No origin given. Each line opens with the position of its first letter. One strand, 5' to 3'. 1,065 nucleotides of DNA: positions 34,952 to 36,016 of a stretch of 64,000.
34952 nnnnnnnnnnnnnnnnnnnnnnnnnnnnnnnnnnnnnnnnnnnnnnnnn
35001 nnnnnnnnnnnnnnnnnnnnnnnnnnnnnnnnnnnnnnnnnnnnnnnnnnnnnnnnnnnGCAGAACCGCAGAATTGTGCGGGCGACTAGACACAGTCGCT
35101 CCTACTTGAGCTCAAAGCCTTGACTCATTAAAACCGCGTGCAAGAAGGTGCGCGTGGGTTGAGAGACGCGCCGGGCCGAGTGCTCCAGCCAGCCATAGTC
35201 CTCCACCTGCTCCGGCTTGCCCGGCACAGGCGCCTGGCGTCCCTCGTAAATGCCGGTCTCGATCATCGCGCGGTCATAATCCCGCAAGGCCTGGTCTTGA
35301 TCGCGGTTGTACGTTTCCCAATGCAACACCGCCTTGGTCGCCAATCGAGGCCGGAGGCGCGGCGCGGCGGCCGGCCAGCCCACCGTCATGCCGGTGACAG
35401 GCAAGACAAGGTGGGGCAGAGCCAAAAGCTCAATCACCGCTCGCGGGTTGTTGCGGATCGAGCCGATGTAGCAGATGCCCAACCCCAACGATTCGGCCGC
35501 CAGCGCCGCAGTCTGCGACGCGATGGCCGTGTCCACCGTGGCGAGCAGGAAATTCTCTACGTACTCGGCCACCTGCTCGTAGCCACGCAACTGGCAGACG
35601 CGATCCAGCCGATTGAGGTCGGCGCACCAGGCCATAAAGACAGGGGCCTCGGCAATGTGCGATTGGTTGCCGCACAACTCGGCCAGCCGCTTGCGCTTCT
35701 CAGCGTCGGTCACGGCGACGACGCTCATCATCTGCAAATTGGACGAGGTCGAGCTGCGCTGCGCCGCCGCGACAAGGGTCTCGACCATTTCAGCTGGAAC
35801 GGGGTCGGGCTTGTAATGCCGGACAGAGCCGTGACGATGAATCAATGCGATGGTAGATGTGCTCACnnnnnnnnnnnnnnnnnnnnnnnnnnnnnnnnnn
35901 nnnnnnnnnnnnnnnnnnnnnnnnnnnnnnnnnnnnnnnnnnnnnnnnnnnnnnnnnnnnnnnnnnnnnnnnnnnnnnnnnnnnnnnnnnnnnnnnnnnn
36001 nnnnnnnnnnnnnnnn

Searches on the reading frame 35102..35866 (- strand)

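Call 40: search_protein_families(library=pfam, proteins=[window:35102-35866:-], max_evalue=0.00001)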
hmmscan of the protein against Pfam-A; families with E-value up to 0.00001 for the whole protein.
window:35102-35866:- (254 aa): 1 family
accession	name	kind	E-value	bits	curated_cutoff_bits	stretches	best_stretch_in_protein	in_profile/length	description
PF00881.29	Nitroreductase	-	5.3e-21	75.9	23.5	1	13-164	5-167/167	Nitroreductase family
